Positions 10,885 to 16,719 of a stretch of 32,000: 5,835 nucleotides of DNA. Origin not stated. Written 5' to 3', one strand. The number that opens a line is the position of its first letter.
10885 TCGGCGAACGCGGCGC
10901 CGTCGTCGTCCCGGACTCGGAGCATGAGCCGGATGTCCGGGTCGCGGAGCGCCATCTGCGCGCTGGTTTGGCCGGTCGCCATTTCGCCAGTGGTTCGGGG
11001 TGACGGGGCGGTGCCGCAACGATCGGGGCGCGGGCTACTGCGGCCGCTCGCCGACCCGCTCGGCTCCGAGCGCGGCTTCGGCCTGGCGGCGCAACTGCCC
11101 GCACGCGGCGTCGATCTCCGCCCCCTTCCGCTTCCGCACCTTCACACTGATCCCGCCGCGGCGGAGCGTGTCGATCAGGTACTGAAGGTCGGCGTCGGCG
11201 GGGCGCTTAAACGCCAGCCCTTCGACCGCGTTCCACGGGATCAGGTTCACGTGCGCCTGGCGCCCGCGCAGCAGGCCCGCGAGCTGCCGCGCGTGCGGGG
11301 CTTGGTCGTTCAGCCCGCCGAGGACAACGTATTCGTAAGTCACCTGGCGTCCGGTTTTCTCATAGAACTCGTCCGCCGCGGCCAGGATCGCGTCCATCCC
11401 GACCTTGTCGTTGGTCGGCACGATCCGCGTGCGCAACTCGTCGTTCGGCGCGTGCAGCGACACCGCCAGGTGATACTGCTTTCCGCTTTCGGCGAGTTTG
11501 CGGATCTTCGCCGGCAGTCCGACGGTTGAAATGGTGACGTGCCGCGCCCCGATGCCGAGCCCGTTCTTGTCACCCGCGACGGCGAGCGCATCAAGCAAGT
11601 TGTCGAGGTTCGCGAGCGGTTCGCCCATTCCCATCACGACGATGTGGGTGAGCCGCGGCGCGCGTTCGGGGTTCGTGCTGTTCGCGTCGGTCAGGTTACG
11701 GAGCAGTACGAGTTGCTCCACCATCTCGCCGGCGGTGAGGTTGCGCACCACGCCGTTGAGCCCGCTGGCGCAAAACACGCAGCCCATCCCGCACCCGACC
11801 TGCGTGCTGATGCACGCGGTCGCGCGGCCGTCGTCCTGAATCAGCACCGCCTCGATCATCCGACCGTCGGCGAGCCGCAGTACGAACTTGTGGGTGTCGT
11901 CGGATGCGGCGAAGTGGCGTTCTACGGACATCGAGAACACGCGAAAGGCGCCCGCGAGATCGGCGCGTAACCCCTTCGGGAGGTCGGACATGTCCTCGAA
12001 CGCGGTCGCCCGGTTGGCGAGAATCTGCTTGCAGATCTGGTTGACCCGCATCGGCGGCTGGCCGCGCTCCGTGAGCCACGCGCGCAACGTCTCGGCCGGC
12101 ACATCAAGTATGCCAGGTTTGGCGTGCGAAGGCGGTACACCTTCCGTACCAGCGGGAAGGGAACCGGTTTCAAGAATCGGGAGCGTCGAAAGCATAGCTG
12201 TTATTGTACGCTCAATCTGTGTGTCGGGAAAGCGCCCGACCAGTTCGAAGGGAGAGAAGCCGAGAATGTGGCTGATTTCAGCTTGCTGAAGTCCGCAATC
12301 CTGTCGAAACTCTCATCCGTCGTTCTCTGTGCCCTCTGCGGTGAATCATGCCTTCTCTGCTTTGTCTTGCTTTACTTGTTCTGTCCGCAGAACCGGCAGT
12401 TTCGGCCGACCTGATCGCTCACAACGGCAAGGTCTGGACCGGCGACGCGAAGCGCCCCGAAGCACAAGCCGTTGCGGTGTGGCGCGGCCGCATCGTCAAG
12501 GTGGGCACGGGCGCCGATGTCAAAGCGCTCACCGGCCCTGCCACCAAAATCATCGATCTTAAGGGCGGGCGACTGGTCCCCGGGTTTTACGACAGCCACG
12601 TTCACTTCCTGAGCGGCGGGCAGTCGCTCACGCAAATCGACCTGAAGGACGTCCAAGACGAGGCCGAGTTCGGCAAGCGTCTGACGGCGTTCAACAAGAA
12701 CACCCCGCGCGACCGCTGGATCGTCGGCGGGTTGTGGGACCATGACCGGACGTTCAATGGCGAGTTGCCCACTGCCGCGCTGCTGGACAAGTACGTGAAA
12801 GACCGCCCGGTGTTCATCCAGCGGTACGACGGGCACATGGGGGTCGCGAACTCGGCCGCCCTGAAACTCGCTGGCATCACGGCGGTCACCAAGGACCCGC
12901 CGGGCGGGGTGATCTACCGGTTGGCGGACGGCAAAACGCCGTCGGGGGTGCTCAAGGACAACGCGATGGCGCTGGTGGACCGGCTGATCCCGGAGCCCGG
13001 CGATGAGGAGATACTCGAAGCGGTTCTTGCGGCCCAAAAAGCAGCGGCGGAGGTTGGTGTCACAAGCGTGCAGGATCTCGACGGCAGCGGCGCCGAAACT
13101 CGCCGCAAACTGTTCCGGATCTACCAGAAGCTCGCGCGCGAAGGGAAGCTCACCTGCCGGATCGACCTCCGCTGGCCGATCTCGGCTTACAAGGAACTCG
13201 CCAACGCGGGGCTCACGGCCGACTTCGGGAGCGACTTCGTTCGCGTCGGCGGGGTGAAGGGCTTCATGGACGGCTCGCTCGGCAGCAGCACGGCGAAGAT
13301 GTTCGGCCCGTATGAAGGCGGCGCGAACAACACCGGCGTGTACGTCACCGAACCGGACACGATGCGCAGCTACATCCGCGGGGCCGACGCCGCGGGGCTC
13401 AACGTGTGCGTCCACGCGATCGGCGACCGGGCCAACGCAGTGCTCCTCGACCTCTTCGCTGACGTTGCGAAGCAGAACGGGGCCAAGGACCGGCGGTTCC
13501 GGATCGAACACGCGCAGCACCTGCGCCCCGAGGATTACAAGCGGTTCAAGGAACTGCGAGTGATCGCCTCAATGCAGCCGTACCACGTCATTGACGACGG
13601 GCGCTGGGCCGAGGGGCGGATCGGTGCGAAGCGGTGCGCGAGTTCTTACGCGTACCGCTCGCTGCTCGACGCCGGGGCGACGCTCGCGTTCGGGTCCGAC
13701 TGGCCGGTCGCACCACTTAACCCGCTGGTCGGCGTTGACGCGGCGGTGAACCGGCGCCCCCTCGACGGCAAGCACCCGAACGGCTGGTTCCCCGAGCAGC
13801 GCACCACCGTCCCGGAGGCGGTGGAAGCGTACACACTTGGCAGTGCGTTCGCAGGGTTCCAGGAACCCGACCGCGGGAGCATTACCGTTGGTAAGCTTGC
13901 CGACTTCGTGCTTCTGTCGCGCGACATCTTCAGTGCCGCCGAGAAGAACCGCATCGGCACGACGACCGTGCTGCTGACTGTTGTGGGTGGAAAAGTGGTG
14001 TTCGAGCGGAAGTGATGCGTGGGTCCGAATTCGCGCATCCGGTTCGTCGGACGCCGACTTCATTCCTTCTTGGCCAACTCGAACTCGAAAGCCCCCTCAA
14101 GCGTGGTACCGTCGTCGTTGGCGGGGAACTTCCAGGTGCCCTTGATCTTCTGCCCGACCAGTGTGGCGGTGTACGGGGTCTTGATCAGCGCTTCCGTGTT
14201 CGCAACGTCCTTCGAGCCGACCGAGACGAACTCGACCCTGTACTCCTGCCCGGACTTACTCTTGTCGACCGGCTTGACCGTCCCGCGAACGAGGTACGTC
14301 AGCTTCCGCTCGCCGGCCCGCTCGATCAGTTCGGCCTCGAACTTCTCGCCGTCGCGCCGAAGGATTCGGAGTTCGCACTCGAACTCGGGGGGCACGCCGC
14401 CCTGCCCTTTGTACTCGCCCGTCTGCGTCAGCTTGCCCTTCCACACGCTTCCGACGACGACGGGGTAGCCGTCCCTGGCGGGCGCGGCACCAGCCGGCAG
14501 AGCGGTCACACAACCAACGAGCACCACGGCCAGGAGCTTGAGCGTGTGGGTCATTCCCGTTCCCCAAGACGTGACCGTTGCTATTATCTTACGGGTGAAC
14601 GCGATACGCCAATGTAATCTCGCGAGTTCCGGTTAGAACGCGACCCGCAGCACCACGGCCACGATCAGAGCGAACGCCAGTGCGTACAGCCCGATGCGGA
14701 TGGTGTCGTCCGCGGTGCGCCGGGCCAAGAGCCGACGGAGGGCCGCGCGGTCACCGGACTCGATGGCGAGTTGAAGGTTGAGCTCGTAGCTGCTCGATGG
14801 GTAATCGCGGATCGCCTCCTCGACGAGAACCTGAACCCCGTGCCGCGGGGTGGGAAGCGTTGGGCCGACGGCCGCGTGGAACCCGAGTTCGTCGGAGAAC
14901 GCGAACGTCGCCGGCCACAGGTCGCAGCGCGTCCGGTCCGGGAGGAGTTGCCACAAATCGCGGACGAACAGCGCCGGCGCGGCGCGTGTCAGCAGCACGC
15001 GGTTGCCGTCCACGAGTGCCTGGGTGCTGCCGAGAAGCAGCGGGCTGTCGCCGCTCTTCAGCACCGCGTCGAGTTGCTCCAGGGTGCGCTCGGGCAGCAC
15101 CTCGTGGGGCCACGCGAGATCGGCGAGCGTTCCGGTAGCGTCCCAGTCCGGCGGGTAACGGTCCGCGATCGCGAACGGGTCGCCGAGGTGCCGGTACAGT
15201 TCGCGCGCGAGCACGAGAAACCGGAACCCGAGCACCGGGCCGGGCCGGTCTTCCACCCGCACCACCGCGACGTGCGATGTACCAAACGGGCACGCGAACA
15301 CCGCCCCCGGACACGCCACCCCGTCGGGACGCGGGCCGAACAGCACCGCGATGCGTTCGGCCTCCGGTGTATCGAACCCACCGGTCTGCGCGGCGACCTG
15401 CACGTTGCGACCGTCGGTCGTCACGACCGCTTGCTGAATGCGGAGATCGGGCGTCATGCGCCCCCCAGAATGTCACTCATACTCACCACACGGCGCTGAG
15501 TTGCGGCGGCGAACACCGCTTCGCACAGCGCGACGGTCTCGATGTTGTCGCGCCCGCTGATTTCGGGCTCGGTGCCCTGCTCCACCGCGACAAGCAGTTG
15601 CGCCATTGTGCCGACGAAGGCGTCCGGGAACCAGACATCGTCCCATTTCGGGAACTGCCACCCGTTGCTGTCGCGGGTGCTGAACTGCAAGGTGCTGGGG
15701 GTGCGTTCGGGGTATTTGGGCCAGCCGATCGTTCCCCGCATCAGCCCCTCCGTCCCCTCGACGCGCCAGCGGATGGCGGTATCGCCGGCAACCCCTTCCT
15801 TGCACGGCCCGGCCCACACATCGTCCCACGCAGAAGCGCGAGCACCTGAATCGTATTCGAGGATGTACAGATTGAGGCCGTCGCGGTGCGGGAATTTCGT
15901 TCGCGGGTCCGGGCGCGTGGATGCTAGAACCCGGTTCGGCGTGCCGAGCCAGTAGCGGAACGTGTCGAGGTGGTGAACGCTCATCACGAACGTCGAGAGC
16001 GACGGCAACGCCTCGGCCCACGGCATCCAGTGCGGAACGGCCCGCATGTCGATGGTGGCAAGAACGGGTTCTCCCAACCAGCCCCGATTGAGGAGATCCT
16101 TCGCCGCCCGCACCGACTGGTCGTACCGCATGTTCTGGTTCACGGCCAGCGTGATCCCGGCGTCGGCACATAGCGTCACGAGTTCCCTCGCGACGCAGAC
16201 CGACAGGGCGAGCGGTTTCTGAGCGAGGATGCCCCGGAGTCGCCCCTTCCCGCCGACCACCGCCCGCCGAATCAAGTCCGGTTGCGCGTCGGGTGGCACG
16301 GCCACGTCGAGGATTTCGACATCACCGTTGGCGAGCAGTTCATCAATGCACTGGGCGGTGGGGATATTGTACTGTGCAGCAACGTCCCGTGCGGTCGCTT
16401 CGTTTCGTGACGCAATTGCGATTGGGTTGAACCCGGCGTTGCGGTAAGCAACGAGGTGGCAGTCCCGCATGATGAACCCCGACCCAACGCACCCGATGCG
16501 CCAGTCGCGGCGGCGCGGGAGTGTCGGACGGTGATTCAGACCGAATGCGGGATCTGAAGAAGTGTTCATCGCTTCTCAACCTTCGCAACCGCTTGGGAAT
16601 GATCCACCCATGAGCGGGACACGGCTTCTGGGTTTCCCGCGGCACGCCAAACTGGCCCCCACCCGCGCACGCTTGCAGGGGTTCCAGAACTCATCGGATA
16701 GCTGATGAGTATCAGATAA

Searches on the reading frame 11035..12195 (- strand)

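Call 100: search_protein_families(library=pfam, proteins=[window:11035-12195:-], max_evalue=0.0001)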
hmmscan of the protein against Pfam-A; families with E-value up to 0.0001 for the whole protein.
window:11035-12195:- (386 aa): 2 families
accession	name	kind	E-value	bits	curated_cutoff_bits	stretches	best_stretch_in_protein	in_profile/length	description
PF04055.27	Radical_SAM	-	4.9e-15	56.5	29.5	1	129-299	1-158/166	Radical SAM superfamily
PF21016.3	RlmN_N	-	2.9e-08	33.8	24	1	29-83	3-57/60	Ribosomal RNA large subunit methyltransferase N-terminal domain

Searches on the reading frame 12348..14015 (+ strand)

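Call 100: search_protein_families(library=pfam, proteins=[window:12348-14015:+], max_evalue=0.0001)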
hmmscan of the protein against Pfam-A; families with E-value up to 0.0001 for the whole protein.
window:12348-14015:+ (555 aa): 2 families
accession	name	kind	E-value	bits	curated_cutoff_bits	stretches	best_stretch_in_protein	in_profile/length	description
PF07969.17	Amidohydro_3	-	1.5e-105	354.9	29.7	1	67-552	1-472/472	Amidohydrolase family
PF01979.26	Amidohydro_1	-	8.3e-12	45.4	25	1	328-551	126-345/345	Amidohydrolase family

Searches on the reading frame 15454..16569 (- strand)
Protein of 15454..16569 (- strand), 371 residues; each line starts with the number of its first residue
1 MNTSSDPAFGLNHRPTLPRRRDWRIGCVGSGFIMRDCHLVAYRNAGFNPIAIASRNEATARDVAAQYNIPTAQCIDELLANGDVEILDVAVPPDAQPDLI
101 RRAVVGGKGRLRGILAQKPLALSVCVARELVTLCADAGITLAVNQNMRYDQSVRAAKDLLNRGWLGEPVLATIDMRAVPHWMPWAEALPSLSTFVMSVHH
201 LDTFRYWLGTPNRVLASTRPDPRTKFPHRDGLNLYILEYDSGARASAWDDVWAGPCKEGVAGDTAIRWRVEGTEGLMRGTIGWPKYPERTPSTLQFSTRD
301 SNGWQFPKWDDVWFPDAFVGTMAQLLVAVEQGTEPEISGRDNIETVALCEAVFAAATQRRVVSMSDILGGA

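Call 100: search_protein_families(library=pfam, proteins=[window:15454-16569:-], max_evalue=0.0001)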
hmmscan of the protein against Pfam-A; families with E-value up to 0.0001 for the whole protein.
window:15454-16569:- (371 aa): 3 families
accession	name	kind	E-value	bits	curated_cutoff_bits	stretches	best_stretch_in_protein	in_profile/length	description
PF01408.29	GFO_IDH_MocA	-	9.1e-15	55.8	24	1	24-144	2-119/120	Oxidoreductase family, NAD-binding Rossmann fold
PF02894.22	GFO_IDH_MocA_C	-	1e-08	35.7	22.9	1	157-363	1-217/218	Oxidoreductase family, C-terminal alpha/beta domain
PF22725.1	GFO_IDH_MocA_C3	-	1.3e-08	35.3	27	1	153-276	1-122/124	GFO/IDH/MocA C-terminal domain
